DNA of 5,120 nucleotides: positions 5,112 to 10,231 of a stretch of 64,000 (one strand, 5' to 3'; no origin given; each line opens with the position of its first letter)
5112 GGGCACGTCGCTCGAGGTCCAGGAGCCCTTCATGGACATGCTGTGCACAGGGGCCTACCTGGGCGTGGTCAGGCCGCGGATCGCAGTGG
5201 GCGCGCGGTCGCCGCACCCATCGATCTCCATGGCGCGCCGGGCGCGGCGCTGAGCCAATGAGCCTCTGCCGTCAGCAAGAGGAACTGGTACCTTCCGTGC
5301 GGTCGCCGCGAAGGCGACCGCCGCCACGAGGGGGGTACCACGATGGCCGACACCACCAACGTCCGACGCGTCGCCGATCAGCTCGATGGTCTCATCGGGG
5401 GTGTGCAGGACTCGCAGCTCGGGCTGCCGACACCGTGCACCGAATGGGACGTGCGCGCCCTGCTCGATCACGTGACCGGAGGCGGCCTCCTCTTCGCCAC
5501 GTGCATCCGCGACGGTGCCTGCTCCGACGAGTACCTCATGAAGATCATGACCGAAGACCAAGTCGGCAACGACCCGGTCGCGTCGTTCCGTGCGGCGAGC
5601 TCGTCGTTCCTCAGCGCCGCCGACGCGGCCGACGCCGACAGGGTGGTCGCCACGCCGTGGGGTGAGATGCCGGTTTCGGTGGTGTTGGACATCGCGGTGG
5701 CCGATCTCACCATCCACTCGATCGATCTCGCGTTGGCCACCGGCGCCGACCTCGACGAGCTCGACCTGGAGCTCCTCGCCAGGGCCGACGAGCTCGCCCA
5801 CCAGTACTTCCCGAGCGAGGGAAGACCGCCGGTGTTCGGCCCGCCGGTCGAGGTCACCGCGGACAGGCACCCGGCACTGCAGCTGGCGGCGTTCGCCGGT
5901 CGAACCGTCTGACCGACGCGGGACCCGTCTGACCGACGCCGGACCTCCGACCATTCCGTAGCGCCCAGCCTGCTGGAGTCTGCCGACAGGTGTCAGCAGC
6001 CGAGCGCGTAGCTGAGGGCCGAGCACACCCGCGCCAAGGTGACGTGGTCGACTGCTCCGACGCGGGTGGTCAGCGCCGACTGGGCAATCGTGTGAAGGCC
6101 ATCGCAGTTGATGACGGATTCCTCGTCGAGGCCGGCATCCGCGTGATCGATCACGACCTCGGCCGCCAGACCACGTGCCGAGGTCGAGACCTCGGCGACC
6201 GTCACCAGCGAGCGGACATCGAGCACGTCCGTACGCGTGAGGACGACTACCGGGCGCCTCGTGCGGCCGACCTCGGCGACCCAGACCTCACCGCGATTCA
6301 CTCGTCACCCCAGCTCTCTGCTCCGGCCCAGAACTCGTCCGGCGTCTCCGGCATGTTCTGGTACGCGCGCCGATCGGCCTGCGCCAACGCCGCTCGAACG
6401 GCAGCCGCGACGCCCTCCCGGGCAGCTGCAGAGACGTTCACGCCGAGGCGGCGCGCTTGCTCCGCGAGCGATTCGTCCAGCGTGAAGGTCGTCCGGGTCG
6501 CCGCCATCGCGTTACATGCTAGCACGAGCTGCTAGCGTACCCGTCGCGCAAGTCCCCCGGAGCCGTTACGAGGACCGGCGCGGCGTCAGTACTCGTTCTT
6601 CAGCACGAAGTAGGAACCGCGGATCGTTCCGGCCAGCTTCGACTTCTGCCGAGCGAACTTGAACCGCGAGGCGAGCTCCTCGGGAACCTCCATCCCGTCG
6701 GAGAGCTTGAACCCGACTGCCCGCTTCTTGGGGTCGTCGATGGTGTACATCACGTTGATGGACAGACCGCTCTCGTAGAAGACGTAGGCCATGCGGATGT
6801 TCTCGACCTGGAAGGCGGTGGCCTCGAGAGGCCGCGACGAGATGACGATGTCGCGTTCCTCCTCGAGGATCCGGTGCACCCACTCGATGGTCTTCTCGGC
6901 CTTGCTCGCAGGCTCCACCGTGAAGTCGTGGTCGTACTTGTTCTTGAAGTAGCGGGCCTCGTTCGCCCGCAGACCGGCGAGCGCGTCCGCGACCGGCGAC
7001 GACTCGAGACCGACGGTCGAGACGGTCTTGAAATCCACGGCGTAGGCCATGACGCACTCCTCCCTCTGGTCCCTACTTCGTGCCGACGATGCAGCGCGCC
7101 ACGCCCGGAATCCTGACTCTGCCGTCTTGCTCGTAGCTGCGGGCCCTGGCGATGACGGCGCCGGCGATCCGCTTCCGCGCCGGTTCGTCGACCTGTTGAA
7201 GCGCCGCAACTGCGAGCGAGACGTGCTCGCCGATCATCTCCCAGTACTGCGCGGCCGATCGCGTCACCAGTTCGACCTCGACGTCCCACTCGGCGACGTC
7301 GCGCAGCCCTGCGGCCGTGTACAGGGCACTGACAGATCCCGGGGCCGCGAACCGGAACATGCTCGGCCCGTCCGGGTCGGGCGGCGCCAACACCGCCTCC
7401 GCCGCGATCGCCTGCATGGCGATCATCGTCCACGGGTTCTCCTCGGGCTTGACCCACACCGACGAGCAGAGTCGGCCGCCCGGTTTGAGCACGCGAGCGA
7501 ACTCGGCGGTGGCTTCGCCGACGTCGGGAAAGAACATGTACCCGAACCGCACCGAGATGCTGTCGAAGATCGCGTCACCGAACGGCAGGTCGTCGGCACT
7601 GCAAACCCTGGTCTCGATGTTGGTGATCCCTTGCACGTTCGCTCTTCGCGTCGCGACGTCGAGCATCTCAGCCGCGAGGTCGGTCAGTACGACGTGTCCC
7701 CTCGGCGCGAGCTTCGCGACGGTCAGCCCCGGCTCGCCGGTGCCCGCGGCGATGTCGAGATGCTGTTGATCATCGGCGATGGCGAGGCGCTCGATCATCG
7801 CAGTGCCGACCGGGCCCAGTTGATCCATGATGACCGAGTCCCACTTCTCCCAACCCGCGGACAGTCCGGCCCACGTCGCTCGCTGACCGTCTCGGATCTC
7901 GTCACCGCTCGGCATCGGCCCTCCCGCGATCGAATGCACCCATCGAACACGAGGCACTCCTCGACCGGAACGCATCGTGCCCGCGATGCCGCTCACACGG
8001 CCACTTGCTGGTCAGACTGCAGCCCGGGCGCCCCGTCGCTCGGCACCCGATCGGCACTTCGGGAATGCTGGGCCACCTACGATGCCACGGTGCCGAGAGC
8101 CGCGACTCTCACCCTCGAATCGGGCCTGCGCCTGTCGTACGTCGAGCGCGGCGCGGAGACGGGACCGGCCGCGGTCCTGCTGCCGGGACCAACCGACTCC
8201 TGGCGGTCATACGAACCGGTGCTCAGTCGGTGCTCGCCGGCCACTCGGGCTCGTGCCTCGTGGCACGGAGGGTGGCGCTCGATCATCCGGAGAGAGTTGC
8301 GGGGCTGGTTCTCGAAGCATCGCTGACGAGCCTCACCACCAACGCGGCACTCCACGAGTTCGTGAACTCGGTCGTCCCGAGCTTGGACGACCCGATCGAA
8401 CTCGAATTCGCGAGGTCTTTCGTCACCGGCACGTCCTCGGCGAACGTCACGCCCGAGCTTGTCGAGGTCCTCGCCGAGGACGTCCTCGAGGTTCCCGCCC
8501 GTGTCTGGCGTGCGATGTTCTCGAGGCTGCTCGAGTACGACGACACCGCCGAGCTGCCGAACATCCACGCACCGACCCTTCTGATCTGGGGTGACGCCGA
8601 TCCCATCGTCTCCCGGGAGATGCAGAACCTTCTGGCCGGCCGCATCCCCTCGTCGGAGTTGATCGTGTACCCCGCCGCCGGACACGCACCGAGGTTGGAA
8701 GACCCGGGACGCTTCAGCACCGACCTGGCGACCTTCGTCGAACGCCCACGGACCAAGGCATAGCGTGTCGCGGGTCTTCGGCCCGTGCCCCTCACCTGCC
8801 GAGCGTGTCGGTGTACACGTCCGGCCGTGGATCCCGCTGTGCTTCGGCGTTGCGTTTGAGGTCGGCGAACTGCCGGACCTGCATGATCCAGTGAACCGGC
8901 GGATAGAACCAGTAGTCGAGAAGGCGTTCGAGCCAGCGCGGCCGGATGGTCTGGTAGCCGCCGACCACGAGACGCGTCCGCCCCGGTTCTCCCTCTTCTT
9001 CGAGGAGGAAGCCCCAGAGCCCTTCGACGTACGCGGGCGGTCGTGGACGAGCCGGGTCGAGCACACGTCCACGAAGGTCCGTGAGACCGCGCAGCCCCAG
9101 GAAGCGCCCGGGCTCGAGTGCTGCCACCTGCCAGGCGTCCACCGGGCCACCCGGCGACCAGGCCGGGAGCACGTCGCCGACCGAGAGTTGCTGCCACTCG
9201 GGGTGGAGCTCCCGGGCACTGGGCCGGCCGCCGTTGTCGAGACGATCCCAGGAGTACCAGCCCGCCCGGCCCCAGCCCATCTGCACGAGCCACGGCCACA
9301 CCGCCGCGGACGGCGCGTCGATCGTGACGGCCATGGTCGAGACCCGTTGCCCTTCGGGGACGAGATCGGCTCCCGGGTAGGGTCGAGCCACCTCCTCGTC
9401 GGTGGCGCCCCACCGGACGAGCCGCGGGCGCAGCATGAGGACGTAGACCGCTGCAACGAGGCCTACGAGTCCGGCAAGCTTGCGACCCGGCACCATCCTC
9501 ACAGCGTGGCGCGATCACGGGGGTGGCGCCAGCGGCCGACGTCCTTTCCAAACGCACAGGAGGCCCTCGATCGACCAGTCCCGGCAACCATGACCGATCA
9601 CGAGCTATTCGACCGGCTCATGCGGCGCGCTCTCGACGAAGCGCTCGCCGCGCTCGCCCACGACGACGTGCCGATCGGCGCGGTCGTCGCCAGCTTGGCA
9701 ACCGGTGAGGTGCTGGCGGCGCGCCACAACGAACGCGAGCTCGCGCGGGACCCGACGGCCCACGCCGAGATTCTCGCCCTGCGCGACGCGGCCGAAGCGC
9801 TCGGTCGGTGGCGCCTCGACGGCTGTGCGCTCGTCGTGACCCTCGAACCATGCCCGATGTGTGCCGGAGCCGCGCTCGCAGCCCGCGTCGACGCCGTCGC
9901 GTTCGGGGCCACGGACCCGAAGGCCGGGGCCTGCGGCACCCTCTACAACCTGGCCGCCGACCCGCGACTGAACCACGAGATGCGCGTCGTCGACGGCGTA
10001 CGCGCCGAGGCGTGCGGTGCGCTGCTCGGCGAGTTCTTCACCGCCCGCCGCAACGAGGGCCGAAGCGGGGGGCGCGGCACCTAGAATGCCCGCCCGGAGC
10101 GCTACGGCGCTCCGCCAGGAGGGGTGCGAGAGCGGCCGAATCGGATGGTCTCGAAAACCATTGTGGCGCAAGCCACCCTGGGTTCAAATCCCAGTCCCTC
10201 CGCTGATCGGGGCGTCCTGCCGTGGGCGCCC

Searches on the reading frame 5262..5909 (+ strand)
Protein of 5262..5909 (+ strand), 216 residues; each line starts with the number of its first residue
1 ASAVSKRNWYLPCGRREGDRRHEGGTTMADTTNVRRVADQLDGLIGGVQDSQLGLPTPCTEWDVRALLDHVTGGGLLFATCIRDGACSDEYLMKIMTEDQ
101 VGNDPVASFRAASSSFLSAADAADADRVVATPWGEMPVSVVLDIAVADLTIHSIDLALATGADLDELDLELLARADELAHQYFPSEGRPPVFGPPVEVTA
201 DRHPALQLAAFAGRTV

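Call 15: search_protein_families(library=pfam, proteins=[window:5262-5909:+], max_evalue=0.0001)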
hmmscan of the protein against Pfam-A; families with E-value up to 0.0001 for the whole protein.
window:5262-5909:+ (216 aa): 1 family
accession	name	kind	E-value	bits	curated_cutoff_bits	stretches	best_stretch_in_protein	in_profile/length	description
PF11716.13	MDMPI_N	-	5e-13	50.4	24.2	1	34-157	1-140/140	Mycothiol maleylpyruvate isomerase N-terminal domain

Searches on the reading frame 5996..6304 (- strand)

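Call 15: search_protein_families(library=pfam, proteins=[window:5996-6304:-], max_evalue=0.0001)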
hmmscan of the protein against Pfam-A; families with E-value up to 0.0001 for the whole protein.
window:5996-6304:- (103 aa): 1 family
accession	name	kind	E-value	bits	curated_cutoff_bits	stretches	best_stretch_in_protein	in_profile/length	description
PF02452.23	PemK_toxin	-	6.6e-13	49.3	23.1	1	4-99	2-107/109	PemK-like, MazF-like toxin of type II toxin-antitoxin system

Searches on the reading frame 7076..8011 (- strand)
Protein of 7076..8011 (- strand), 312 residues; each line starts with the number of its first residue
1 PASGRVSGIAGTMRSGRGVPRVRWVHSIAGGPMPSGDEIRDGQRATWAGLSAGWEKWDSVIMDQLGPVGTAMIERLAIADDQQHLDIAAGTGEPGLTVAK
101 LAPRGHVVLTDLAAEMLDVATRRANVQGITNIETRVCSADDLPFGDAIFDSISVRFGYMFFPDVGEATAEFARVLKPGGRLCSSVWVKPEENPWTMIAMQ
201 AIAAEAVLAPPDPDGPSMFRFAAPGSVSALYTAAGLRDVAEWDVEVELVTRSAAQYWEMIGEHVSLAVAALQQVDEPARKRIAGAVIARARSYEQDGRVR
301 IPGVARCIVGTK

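Call 15: search_protein_families(library=pfam, proteins=[window:7076-8011:-], max_evalue=0.0001)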
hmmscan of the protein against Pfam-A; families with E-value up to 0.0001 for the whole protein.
window:7076-8011:- (312 aa): 5 families
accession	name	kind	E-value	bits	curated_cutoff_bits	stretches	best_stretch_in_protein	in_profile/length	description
PF01209.24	Ubie_methyltran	-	1.4e-19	70.8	20.1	1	77-184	44-152/233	ubiE/COQ5 methyltransferase family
PF13649.12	Methyltransf_25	-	9.2e-18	65.2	27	1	85-179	2-97/97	Methyltransferase domain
PF08241.18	Methyltransf_11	-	2.4e-17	63.8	21.2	1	85-182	1-94/95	Methyltransferase domain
PF13847.12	Methyltransf_31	-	4.2e-15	56.1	27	1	80-187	3-113/145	Methyltransferase domain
PF08242.18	Methyltransf_12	-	3.6e-10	40.9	30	1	85-181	1-98/98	Methyltransferase domain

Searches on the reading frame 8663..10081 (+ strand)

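Call 15: search_protein_families(library=pfam, proteins=[window:8663-10081:+], max_evalue=0.0001)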
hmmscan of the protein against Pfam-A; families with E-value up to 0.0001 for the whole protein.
window:8663-10081:+ (473 aa): 3 families
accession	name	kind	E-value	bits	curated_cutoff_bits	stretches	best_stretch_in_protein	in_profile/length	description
PF14437.12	MafB19-deam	-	1.1e-30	106.8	27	1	318-463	5-142/142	MafB19-like deaminase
PF00383.29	dCMP_cyt_deam_1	-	1.3e-21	76.8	25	1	318-415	6-101/102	Cytidine and deoxycytidylate deaminase zinc-binding region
PF14439.12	Bd3614-deam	-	6.3e-05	23.4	38.5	0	335-410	7-80/113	Bd3614-like deaminase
